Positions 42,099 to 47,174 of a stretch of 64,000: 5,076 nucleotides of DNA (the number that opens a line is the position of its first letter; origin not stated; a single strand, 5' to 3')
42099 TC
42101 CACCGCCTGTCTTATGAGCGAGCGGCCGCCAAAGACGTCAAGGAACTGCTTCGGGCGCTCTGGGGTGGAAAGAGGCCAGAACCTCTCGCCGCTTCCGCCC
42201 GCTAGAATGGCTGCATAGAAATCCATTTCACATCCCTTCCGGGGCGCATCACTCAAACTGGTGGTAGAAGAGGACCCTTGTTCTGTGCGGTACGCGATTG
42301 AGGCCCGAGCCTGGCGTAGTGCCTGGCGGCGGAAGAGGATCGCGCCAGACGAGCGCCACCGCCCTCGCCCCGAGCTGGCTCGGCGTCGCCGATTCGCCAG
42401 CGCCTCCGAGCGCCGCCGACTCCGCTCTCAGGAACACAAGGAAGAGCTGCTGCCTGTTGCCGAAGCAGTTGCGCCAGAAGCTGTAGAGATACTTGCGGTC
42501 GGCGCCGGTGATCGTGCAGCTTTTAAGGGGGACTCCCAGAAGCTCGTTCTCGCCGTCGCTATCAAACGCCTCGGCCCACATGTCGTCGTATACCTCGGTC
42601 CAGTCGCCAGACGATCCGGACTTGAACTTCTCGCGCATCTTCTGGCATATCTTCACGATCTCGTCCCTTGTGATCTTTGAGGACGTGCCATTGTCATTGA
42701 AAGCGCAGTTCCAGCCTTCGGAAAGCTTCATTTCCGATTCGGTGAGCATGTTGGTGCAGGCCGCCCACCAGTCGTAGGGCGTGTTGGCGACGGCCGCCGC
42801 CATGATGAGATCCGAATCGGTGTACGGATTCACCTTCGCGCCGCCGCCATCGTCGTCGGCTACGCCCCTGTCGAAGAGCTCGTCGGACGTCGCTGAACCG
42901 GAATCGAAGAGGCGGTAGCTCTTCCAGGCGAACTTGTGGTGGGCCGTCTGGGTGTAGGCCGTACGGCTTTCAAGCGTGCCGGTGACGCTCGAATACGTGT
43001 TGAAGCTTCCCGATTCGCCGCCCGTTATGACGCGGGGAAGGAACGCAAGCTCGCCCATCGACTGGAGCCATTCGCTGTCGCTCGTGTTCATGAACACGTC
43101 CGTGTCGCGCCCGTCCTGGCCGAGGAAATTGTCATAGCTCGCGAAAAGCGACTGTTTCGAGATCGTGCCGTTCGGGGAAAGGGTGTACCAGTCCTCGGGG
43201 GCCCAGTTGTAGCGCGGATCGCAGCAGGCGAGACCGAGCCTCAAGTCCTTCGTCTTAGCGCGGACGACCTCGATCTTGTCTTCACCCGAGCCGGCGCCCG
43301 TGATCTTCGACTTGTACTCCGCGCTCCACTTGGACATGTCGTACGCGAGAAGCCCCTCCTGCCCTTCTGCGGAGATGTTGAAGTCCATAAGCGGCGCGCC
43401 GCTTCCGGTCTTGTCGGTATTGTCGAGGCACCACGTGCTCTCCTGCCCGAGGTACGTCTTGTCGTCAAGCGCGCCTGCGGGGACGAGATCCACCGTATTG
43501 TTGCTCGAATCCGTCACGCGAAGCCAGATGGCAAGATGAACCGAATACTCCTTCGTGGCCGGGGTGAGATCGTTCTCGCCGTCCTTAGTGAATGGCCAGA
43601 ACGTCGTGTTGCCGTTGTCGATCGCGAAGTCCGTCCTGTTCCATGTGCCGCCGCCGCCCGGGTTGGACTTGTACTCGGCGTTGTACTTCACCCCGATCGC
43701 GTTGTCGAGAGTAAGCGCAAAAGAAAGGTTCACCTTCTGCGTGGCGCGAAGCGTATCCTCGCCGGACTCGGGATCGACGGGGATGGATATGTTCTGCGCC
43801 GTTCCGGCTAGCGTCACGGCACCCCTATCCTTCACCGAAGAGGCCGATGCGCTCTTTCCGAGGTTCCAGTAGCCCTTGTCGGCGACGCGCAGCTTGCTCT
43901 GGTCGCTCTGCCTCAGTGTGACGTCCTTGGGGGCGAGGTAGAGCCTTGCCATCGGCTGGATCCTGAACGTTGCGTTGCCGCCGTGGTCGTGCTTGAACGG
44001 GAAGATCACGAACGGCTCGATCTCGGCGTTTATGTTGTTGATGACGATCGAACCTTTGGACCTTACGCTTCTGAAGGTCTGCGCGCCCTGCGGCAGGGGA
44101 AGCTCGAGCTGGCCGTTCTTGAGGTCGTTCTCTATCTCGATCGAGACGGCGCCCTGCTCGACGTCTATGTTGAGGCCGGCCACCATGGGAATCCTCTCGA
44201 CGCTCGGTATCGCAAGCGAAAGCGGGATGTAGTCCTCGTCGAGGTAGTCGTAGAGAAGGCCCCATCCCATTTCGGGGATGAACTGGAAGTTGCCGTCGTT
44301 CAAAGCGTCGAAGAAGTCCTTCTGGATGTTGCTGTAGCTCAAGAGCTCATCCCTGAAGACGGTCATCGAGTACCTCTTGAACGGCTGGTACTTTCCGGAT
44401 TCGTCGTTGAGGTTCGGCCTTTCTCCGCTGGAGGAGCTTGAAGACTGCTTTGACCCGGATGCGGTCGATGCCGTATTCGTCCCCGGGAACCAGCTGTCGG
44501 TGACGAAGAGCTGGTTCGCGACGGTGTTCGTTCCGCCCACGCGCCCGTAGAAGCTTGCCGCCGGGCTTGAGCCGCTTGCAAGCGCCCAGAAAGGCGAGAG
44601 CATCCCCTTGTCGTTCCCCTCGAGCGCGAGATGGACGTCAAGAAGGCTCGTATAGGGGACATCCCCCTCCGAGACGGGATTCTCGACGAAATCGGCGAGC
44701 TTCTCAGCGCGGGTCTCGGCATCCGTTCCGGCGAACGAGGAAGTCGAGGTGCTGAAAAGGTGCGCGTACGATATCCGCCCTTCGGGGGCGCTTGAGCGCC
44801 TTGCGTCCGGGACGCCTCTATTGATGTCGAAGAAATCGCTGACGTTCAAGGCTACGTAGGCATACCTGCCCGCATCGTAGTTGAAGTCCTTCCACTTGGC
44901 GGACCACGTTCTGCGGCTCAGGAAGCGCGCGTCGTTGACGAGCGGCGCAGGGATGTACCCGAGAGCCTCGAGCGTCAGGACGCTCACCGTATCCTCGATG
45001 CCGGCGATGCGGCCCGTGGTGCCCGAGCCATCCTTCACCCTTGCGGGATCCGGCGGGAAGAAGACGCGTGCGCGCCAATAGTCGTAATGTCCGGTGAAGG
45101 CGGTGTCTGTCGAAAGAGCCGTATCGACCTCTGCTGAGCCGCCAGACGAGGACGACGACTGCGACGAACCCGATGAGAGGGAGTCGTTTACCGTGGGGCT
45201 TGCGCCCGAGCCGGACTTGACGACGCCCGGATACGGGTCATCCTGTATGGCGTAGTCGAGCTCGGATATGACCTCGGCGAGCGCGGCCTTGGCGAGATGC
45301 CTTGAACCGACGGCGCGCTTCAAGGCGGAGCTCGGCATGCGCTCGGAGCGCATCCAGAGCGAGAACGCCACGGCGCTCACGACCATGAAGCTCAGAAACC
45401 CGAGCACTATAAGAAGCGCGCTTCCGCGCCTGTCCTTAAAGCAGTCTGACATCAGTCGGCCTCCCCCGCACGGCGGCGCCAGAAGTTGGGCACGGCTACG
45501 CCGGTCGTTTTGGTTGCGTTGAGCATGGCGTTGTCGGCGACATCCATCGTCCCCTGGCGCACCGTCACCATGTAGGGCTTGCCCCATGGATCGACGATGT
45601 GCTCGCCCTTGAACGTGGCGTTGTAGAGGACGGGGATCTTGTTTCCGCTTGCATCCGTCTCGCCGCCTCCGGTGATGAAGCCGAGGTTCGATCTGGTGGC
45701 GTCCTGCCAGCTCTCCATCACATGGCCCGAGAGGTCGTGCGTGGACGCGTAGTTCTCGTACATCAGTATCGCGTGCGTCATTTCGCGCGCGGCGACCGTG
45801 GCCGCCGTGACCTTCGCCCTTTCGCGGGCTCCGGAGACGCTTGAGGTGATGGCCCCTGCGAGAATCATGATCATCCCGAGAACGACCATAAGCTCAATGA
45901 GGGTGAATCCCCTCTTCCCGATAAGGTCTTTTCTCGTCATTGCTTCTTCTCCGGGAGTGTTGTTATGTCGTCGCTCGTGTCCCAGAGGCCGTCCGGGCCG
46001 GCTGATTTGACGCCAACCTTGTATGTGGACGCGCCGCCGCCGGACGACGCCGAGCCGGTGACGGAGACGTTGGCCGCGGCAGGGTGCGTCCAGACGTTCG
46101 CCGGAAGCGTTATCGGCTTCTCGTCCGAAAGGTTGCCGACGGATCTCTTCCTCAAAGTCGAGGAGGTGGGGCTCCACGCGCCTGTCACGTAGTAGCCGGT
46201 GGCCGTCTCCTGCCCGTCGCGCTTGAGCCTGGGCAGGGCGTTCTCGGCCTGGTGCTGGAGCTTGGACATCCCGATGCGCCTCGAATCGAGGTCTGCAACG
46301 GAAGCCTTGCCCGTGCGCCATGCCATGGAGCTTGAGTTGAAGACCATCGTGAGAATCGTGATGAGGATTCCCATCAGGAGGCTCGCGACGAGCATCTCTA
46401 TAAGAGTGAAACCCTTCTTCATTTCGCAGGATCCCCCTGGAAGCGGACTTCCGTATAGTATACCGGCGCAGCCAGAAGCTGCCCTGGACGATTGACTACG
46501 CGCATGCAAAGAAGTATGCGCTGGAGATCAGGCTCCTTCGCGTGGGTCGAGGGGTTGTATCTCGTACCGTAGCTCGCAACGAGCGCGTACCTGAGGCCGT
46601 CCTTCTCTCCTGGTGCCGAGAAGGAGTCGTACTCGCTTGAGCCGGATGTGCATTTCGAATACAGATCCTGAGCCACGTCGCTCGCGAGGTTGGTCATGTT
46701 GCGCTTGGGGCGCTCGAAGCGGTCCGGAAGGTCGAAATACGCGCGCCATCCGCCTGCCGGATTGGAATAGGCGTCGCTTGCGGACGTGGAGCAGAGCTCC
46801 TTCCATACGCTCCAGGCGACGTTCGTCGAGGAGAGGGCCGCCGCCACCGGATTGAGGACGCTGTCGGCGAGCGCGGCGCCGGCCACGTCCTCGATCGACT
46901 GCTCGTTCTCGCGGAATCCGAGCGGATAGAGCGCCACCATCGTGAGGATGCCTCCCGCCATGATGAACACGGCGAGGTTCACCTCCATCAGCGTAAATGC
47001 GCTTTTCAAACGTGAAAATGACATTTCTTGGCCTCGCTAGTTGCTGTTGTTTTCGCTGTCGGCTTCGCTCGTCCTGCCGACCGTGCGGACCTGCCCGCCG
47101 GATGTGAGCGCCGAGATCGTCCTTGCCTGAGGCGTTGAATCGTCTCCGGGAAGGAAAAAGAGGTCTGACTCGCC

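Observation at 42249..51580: Pseudopilin super-cassette: GspF, seven prepilin-type proteins and a 1067-aa GspK-like giant, without secretin or ATPase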

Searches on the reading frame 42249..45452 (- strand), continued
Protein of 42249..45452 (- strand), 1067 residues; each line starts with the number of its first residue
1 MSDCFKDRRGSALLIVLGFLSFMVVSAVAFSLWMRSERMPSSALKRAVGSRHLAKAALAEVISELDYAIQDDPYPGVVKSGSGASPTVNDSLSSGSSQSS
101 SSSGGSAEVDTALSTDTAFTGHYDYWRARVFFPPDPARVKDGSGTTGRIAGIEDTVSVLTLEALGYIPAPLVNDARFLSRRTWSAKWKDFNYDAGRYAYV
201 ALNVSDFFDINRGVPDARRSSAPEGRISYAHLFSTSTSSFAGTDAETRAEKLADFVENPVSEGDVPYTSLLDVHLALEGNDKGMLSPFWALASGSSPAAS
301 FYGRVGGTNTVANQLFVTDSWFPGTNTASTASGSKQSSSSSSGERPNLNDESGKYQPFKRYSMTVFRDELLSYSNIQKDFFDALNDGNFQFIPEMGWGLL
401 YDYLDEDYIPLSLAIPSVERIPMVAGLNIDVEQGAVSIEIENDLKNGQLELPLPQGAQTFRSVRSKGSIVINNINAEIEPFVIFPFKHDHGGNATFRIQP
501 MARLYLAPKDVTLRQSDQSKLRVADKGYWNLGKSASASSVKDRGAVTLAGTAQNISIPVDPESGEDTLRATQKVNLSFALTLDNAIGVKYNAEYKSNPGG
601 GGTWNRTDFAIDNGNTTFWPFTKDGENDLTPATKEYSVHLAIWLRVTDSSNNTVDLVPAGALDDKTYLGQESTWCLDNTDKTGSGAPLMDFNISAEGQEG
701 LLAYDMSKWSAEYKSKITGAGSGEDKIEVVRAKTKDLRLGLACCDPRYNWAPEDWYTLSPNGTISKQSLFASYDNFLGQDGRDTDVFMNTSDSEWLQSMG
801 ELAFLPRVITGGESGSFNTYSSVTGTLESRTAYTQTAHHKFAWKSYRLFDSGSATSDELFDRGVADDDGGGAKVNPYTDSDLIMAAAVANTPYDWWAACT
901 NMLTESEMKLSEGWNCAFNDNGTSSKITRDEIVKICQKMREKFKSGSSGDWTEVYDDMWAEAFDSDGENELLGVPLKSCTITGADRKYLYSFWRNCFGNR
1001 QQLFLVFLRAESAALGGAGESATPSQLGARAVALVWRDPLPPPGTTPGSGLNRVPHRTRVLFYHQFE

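Call 86: find_encoding_contigs(protein=P0332, flank=10000, max_places=1)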
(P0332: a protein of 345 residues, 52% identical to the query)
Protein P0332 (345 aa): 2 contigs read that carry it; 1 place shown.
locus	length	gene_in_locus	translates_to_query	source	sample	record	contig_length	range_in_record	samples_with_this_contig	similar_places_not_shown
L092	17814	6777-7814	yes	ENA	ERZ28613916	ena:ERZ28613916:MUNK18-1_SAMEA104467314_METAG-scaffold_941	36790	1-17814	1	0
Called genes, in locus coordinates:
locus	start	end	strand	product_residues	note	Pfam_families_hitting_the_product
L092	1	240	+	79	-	?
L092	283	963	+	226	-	PF28178:Amuc_1102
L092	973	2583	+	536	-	PF06723:MreB_Mbl (faint), PF11104:PilM_2, PF14450:FtsA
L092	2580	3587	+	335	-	PF28028:Amuc_1100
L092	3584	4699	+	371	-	-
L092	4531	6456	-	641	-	-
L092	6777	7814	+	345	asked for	PF00263:Secretin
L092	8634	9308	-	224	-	-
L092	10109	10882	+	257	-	-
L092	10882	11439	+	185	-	PF01121:CoaE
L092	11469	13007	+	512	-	PF07497:Rho_RNA_bind, PF00006:ATP-synt_ab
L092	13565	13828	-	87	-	-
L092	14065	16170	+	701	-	PF17755:UvrA_DNA-bind, PF02463:SMC_N (faint), PF13304:AAA_21 (faint), PF00005:ABC_tran (faint)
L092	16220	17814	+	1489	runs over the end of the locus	PF01640:Peptidase_C10, PF13620:CarboxypepD_reg (weak)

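Call 106: find_encoding_contigs(protein=P0259, flank=10000, max_places=1)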
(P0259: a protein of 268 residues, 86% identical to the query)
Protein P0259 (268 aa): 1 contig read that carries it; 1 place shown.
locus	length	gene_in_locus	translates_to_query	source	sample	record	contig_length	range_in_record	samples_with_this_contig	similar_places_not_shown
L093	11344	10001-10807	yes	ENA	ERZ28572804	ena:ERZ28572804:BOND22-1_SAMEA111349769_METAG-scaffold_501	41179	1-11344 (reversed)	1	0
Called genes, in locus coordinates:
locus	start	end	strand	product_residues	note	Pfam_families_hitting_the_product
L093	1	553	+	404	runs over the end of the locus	PF00871:Acetate_kinase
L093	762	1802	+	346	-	PF01515:PTA_PTB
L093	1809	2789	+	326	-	PF13580:SIS_2 (faint), PF01380:SIS, PF00571:CBS (weak)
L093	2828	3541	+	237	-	PF28178:Amuc_1102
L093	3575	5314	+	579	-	PF11104:PilM_2, PF06723:MreB_Mbl (faint), PF14450:FtsA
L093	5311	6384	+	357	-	PF28028:Amuc_1100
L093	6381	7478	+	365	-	PF18884:TSP3_bac (faint)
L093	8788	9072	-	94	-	-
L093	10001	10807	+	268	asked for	PF00263:Secretin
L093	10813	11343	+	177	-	?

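Call 107: find_encoding_contigs(protein=P0242, flank=10000, max_places=1)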
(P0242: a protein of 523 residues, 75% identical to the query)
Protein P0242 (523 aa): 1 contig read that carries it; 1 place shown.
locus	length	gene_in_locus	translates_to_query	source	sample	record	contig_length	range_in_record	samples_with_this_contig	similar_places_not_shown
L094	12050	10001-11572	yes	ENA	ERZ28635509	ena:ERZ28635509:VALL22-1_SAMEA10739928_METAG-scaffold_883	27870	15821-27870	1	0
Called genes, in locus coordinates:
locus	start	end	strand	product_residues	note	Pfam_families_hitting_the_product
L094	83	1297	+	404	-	PF00871:Acetate_kinase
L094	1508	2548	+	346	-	PF01515:PTA_PTB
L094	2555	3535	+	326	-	PF13580:SIS_2 (faint), PF01380:SIS, PF00571:CBS (weak)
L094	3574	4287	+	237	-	PF28178:Amuc_1102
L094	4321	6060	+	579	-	PF11104:PilM_2, PF06723:MreB_Mbl (faint), PF14450:FtsA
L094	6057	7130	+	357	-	PF28028:Amuc_1100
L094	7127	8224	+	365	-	PF18884:TSP3_bac (faint)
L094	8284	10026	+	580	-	-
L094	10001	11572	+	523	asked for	PF00263:Secretin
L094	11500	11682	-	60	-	-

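Call 109: list_cluster_members(proteins=[window:42249-45452:-, window:50273-51580:-, window:46419-47024:-, window:45937-46422:-])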
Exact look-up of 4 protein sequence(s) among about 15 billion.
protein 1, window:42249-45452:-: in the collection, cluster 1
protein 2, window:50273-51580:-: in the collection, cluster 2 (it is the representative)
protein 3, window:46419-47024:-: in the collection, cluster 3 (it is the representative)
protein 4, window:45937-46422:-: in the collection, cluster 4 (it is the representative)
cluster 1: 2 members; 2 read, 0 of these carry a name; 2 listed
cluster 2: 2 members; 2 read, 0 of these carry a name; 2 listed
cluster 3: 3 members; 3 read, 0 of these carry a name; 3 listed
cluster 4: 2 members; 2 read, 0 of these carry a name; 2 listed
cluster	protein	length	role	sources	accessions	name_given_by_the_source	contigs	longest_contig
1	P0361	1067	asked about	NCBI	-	-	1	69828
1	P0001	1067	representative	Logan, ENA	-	-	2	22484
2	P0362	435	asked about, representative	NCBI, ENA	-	-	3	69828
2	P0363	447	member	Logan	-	-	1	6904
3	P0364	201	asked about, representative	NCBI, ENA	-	-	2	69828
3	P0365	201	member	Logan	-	-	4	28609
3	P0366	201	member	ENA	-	-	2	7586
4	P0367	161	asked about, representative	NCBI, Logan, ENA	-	-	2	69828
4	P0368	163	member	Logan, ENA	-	-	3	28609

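Call 112: search_protein_families(library=ncbifam, alignment_id=A7, max_evalue=0.01)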
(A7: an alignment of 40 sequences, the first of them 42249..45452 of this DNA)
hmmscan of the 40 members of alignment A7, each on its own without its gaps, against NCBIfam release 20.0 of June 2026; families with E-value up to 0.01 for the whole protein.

A. member 1, window:42249-45452:- (1067 aa): 0 families

B. families by the number of members that match (of 40 scanned): 1 family
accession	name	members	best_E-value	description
NF037980.1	T2SS_GspK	7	0.00037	type II secretion system minor pseudopilin GspK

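Call 116: search_protein_representatives(alignment_id=A1)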
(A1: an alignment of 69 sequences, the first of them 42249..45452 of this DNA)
Query: 69 sequences, 1027 profile positions. Proteins with E-value up to 0.001 (for the whole library): 1247; up to 1e-10: 952; up to 1e-30: 468. The best 150 are listed.
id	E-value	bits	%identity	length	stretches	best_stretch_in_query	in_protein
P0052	0.0e+00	1148.6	-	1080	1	4-1027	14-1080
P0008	0.0e+00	1147.1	-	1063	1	3-1027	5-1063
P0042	0.0e+00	1140.7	-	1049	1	1-1027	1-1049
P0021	0.0e+00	1135.5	-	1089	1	4-1027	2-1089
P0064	0.0e+00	1110.2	-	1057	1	1-1027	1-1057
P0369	0.0e+00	1099.3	-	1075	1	1-1027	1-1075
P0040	0.0e+00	1097.2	-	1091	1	4-1027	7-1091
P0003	0.0e+00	1078.7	-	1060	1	3-1027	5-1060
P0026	0.0e+00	1075.7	-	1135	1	3-1027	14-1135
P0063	0.0e+00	1066.9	-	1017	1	5-1027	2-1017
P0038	0.0e+00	1066.5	-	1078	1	2-1027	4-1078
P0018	0.0e+00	1060.1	-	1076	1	5-1027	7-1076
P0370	0.0e+00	1045.7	-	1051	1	6-1027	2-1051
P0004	0.0e+00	1040.8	-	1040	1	3-1027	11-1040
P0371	0.0e+00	1030.3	-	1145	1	4-1027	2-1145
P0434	2.6e-278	943.2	-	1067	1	2-1027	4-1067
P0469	9.7e-268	908.2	-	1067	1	5-1027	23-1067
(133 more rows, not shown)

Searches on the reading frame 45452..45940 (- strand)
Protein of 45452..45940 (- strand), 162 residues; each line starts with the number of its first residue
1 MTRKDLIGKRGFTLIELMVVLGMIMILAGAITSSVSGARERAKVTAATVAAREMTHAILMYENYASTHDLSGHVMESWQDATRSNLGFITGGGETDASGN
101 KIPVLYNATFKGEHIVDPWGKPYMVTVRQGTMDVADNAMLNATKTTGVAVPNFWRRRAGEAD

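Call 4: search_protein_families(library=pfam, proteins=[window:45452-45940:-], max_evalue=0.1)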
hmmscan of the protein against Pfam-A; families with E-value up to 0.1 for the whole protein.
window:45452-45940:- (162 aa): 1 family
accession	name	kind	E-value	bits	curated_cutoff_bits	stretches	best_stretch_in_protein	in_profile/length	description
PF07963.17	N_methyl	-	1.2e-06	28.3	21.2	1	9-31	4-26/27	Prokaryotic N-terminal methylation motif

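Call 5: search_protein_families(library=ncbifam, proteins=[window:45452-45940:-], max_evalue=0.1)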
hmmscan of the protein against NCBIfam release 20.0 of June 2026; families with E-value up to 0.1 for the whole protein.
window:45452-45940:- (162 aa): 13 families
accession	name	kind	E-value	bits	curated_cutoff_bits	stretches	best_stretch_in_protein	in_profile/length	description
TIGR01710.1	typeII_sec_gspG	equivalog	8e-10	38.9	88.85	1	10-62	1-53/134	type II secretion system major pseudopilin GspG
TIGR01708.2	typeII_sec_gspH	equivalog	5.1e-08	33.1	80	1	10-48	2-42/169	type II secretion system minor pseudopilin GspH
NF007862.0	PRK10574.1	equivalog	8.8e-05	22.7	138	1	9-32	4-27/145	prepilin peptidase-dependent pilin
TIGR02532.1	IV_pilin_GFxxxE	domain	0.00011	21.9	16.3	1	9-30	1-22/24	prepilin-type N-terminal cleavage/methylation domain-containing protein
NF007800.0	PRK10506.1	equivalog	0.00085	19.2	158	1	7-50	6-49/163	prepilin peptidase-dependent protein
NF041775.1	typeIV_PilA_Myxo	equivalog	0.0011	19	400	1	9-35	10-36/214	type IV pilin protein PilA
NF040982.1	ComGD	equivalog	0.0013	19.1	70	1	9-44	1-36/139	competence type IV pilus minor pilin ComGD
NF041013.1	T4P_ComGE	equivalog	0.0014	18.7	49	1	9-43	3-37/83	competence type IV pilus minor pilin ComGE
NF040999.1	pilin_ComGC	equivalog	0.0028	17.8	75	1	10-36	2-28/84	competence type IV pilus major pilin ComGC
TIGR02596.1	TIGR02596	subfamily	0.004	17.2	70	1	12-60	1-50/196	Verru_Chthon cassette protein D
TIGR01707.1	gspI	equivalog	0.026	15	44.35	1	11-43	1-33/101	type II secretion system minor pseudopilin GspI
NF047828.1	T3SSXpsI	equivalog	0.052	13.6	150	1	9-58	1-48/132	type II secretion system protein XpsI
NF041002.1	pilin_ComGF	equivalog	0.069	13.4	80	1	10-36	2-28/139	competence type IV pilus minor pilin ComGF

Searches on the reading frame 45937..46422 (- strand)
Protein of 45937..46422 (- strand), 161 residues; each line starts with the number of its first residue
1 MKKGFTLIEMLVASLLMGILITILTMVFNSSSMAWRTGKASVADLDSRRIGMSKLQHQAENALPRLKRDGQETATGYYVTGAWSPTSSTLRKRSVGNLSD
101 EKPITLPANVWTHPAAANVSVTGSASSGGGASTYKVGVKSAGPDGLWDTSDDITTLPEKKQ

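Call 4: search_protein_families(library=pfam, proteins=[window:45937-46422:-], max_evalue=0.1)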
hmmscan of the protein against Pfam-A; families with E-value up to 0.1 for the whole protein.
window:45937-46422:- (161 aa): 1 family
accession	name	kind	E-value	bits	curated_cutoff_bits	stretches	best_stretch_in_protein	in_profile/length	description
PF07963.17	N_methyl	-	9.1e-07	28.6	21.2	1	2-24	4-26/27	Prokaryotic N-terminal methylation motif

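Call 5: search_protein_families(library=ncbifam, proteins=[window:45937-46422:-], max_evalue=0.1)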
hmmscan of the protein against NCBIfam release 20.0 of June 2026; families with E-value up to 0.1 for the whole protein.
window:45937-46422:- (161 aa): 10 families
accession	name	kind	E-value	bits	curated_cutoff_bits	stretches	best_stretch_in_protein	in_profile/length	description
TIGR02532.1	IV_pilin_GFxxxE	domain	3.8e-07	29.7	16.3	1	2-24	1-23/24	prepilin-type N-terminal cleavage/methylation domain-containing protein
NF040999.1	pilin_ComGC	equivalog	1.6e-05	25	75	1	2-71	1-71/84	competence type IV pilus major pilin ComGC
TIGR02599.1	TIGR02599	subfamily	0.00013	21.3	256.5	1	4-47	1-44/361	Verru_Chthon cassette protein C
NF040982.1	ComGD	equivalog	0.00038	20.9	70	1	2-30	1-29/139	competence type IV pilus minor pilin ComGD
TIGR01708.2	typeII_sec_gspH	equivalog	0.0005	20.1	80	1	3-32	2-31/169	type II secretion system minor pseudopilin GspH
TIGR01710.1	typeII_sec_gspG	equivalog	0.00068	19.7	88.85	1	3-31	1-30/134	type II secretion system major pseudopilin GspG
NF041013.1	T4P_ComGE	equivalog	0.00084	19.4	49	1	2-29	3-31/83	competence type IV pilus minor pilin ComGE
NF041002.1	pilin_ComGF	equivalog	0.0047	17.2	80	1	2-28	1-27/139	competence type IV pilus minor pilin ComGF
NF038303.1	EPS_HpsB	equivalog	0.041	13.9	150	1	2-30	2-30/211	hormogonium polysaccharide secretion pseudopilin HpsB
NF038304.1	EPS_HpsC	equivalog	0.053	13.1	200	1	2-24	20-42/318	hormogonium polysaccharide secretion pseudopilin HpsC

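Call 52: search_solved_structures(query=A4, max_evalue=1)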
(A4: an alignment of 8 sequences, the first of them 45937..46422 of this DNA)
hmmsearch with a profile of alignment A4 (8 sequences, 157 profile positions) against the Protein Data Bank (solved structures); distinct sequences matched with E-value up to 1: 4.
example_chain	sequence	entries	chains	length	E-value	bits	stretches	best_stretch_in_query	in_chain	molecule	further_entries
5g23_A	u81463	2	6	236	0.057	16.8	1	2-31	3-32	TYPE-IV LIKE PILIN TTHA1219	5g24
29jd_A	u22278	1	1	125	0.073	16.5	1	131-152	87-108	Type II secretion system core protein G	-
9egp_A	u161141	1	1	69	0.096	16.1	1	2-24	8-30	Geopilin domain 1 protein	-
7tgg_A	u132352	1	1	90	0.12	15.7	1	2-25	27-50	Geopilin domain 1 protein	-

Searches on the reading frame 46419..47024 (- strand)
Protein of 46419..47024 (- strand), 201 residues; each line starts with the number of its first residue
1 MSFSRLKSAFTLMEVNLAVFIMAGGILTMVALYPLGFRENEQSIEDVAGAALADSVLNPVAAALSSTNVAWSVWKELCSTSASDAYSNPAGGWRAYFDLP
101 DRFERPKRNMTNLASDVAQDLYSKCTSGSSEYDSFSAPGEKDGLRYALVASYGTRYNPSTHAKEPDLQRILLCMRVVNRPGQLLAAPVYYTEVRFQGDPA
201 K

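Call 4: search_protein_families(library=pfam, proteins=[window:46419-47024:-], max_evalue=0.1)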
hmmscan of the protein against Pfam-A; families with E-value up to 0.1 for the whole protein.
window:46419-47024:- (201 aa): 0 families

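Call 5: search_protein_families(library=ncbifam, proteins=[window:46419-47024:-], max_evalue=0.1)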
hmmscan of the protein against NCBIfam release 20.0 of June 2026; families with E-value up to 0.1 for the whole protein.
window:46419-47024:- (201 aa): 2 families
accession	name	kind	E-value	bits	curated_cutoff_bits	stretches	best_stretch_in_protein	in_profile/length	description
TIGR02598.1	TIGR02598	subfamily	7.8e-05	22.9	51.4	1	9-57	1-49/151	Verru_Chthon cassette protein B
TIGR02523.1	type_IV_pilV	equivalog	0.001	19.5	52.2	1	9-62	3-56/139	type IV pilus modification protein PilV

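Call 51: search_solved_structures(query=A3, max_evalue=1)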
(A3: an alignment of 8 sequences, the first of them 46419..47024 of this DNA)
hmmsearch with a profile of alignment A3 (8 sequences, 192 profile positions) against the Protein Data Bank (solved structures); distinct sequences matched with E-value up to 1: 1.
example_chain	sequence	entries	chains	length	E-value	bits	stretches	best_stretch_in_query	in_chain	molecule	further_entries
8gy2_C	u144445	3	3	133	0.043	16.9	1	88-167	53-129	Small subunit of alcohol dehydrogenase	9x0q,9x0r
